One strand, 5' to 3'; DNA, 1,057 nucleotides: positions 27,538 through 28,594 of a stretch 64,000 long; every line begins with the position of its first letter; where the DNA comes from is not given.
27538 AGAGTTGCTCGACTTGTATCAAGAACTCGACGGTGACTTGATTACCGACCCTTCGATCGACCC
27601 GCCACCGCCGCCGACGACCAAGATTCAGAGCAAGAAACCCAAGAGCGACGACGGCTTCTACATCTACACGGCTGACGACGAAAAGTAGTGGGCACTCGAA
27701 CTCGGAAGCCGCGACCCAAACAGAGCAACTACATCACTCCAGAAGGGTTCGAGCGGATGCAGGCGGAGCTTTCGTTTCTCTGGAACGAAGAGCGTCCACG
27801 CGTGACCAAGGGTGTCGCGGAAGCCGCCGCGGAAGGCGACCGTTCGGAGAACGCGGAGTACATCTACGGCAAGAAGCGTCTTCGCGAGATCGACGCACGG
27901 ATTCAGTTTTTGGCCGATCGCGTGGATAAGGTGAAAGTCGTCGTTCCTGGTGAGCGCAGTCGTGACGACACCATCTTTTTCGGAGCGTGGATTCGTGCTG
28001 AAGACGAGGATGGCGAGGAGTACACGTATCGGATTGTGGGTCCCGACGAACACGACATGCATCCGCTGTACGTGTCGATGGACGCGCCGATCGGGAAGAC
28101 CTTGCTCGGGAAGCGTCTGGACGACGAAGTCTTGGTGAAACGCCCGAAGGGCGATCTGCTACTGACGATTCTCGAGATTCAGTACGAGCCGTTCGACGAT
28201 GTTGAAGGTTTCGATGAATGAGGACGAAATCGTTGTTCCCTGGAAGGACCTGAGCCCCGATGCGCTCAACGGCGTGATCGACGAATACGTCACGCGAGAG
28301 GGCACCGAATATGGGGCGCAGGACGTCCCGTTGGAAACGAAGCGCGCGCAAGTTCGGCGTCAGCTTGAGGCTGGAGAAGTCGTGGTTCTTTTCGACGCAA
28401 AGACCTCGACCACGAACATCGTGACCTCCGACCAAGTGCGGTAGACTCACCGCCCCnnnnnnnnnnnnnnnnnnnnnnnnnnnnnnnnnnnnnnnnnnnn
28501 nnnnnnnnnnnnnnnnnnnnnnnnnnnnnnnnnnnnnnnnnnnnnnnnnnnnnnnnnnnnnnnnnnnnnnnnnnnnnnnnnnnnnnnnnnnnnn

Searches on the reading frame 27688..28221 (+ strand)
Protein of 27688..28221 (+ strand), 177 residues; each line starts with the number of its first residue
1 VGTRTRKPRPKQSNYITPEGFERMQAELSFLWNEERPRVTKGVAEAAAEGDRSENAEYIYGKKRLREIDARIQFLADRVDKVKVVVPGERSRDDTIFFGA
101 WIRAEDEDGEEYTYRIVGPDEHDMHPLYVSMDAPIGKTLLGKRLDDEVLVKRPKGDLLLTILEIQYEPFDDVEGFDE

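Call 8: search_protein_families(library=pfam, proteins=[window:27688-28221:+], max_evalue=0.1)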
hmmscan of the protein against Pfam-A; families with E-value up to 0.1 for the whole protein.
window:27688-28221:+ (177 aa): 2 families
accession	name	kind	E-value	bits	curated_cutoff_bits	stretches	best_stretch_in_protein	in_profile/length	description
PF03449.20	GreA_GreB_N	-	3.2e-25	88.5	24.5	1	14-84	1-71/71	Transcription elongation factor, N-terminal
PF01272.25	GreA_GreB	-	4.5e-22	78.2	26.9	1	93-166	3-77/77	Transcription elongation factor, GreA/GreB, C-term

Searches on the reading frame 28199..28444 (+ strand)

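Call 8: search_protein_families(library=pfam, proteins=[window:28199-28444:+], max_evalue=0.1)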
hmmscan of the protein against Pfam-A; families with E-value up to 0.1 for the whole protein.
window:28199-28444:+ (81 aa): 1 family
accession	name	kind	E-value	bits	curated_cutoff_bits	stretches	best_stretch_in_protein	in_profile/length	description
PF06794.17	UPF0270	-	3.2e-26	91.7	25.6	1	12-78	2-68/69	Uncharacterised protein family (UPF0270)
